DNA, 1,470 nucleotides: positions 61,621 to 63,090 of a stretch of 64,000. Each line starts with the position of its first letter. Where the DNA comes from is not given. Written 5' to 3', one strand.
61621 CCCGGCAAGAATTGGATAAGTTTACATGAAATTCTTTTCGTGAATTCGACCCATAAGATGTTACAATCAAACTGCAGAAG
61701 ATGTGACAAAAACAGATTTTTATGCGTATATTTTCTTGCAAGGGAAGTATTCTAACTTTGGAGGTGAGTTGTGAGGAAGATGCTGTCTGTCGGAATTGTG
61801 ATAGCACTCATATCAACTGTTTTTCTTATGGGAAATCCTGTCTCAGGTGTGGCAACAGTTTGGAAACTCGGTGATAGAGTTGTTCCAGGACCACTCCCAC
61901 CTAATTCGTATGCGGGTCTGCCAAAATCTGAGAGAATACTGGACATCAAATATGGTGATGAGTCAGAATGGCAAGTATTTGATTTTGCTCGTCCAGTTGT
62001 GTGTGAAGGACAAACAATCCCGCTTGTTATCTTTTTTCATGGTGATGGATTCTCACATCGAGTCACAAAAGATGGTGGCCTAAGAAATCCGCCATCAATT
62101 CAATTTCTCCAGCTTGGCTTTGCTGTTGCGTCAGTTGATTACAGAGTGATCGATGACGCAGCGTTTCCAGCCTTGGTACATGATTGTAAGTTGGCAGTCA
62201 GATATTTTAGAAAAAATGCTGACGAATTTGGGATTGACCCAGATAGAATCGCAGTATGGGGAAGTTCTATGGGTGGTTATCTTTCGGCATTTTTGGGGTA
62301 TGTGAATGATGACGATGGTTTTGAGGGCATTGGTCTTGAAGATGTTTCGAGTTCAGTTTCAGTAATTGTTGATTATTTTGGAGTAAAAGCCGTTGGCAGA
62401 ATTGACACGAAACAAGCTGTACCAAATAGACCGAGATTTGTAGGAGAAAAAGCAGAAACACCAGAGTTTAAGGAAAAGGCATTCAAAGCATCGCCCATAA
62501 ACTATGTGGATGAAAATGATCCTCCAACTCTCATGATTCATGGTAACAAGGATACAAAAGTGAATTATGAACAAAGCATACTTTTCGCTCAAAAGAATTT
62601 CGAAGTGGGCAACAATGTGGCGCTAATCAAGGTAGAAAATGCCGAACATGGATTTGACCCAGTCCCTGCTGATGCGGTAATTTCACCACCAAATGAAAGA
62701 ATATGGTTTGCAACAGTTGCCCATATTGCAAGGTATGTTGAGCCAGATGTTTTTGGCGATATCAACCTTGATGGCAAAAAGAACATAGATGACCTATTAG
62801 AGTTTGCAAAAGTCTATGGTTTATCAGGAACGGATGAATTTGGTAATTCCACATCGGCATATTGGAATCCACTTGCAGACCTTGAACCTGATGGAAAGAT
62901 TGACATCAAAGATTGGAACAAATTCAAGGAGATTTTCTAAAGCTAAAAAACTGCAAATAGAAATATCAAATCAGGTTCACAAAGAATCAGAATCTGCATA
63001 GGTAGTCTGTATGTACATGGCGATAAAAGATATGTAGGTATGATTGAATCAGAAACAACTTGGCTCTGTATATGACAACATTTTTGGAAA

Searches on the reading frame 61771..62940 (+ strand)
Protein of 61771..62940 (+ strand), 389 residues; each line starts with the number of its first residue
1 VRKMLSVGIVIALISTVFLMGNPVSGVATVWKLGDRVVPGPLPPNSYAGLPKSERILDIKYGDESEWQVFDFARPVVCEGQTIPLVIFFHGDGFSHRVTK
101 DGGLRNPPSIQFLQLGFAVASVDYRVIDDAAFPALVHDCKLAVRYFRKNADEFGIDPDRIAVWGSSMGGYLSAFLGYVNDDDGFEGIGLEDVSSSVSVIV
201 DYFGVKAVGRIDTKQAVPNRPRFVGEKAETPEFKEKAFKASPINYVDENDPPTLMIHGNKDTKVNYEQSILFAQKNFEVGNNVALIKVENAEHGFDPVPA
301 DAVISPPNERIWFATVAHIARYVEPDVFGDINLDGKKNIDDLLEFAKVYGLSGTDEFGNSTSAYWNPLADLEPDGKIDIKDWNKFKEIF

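Call 41: search_protein_families(library=pfam, proteins=[window:61771-62940:+], max_evalue=0.001)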
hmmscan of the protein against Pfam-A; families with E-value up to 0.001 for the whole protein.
window:61771-62940:+ (389 aa): 5 families
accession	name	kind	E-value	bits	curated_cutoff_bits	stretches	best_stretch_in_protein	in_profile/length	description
PF20434.5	BD-FAE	-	9e-48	163.1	26.8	1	80-275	10-214/215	BD-FAE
PF07859.19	Abhydrolase_3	-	1.6e-15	57.9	25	1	86-295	1-208/210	alpha/beta hydrolase fold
PF00326.27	Peptidase_S9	-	2.1e-15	57.2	22.6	1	136-296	45-190/213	Prolyl oligopeptidase family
PF00561.26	Abhydrolase_1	-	0.00019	21.6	25.8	0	222-293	171-238/245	alpha/beta hydrolase fold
PF00135.34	COesterase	-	0.00051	19.5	27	0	137-171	162-196/515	Carboxylesterase family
